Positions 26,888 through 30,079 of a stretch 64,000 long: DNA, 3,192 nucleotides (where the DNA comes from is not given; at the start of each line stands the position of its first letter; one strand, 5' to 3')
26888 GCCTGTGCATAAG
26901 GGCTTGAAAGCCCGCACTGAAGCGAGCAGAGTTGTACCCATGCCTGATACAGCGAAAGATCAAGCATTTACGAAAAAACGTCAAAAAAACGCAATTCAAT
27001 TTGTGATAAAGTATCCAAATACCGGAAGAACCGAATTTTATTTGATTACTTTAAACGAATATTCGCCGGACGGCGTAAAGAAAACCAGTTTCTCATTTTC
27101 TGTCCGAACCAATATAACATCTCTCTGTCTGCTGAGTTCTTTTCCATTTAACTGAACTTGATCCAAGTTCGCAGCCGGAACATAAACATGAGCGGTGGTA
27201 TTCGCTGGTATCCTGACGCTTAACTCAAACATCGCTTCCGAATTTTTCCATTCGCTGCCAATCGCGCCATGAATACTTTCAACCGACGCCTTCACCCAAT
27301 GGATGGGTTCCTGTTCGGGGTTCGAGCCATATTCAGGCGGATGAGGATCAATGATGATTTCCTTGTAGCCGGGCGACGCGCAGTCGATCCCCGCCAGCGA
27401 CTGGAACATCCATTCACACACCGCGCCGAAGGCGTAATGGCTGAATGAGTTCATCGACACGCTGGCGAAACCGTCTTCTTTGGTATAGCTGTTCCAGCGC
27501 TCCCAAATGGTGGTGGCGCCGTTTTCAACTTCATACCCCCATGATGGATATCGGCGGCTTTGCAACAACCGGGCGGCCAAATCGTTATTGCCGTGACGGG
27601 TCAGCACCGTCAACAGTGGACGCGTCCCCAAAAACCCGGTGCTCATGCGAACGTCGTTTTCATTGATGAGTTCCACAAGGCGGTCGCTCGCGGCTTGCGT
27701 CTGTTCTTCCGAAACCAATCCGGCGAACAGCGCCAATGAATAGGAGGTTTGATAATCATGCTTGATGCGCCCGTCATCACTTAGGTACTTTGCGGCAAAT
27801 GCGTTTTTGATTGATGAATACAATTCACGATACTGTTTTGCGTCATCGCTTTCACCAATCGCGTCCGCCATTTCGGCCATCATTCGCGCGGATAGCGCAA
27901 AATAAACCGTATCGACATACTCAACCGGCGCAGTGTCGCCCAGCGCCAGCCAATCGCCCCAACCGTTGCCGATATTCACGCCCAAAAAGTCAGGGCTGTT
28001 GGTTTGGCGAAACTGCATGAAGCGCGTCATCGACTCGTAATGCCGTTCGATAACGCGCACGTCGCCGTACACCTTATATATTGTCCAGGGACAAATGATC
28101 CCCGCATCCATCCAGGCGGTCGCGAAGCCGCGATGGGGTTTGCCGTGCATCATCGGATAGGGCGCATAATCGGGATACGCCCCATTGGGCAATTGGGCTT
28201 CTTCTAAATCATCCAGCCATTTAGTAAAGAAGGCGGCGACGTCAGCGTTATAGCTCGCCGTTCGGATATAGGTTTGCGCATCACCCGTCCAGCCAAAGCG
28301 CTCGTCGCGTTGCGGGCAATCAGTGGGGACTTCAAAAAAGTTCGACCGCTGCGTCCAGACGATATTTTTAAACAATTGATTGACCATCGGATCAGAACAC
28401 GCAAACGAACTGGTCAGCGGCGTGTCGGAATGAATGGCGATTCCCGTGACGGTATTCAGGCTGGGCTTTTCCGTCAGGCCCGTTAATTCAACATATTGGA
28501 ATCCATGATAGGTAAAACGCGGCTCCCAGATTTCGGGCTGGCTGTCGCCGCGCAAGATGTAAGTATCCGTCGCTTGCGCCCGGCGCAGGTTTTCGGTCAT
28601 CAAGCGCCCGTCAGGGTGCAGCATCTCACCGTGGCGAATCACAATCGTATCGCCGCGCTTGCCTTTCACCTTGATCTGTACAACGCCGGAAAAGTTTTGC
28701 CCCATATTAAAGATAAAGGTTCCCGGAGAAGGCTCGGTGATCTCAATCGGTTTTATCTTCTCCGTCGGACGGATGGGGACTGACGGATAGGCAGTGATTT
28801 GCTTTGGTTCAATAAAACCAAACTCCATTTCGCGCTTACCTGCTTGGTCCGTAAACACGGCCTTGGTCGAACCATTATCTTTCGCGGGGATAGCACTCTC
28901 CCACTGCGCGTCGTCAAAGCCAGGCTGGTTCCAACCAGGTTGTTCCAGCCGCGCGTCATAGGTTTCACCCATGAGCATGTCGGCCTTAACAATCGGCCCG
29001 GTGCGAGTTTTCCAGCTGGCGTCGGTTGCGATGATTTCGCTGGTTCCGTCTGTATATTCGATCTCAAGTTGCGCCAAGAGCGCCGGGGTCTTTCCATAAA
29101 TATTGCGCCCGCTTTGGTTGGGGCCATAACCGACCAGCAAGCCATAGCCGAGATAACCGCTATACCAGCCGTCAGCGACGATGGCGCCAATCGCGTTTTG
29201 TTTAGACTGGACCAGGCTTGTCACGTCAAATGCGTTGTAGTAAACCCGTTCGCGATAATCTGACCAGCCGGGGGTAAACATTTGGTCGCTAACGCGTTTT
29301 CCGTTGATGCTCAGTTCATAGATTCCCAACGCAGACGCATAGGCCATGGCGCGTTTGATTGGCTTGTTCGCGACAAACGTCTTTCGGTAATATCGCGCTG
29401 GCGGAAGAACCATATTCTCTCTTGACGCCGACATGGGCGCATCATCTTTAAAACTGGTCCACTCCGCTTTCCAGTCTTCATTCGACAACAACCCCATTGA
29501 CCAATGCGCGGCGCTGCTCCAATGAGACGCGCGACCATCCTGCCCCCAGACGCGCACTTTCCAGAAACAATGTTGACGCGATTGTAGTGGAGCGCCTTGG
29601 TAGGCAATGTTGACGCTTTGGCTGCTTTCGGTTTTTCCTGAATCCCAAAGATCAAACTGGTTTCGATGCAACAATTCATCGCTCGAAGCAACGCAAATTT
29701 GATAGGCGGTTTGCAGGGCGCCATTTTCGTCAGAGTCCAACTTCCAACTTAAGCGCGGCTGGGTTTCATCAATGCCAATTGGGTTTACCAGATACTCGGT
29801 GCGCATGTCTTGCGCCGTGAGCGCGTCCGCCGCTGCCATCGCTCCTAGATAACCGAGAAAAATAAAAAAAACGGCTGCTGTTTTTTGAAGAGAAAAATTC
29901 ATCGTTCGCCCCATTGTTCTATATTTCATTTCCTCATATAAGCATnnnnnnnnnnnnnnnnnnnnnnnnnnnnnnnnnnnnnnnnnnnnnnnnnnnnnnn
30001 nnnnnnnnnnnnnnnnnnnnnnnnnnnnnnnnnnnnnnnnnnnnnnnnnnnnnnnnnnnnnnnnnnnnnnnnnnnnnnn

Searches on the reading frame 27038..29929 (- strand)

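Call 53: search_protein_families(library=pfam, proteins=[window:27038-29929:-], max_evalue=0.00001)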
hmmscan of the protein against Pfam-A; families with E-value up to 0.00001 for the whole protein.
window:27038-29929:- (963 aa): 5 families
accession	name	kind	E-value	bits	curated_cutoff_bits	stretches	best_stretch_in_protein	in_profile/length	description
PF17389.8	Bac_rhamnosid6H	-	1.4e-123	412.9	24.5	1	506-844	3-338/339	Bacterial alpha-L-rhamnosidase 6 hairpin glycosidase domain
PF08531.16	Bac_rhamnosid_N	-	1e-59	201.7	25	1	189-350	1-154/172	Alpha-L-rhamnosidase N-terminal domain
PF25788.1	Ig_Rha78A_N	-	1.9e-41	141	27.4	1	40-149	2-105/105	Rha78A-like, N-terminal immunoglobulin domain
PF05592.18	Bac_rhamnosid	-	1e-33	115.7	22.2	1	401-500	4-102/102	Bacterial alpha-L-rhamnosidase concanavalin-like domain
PF17390.7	Bac_rhamnosid_C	-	3.8e-18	65.5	22.1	1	847-926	1-72/78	Bacterial alpha-L-rhamnosidase C-terminal domain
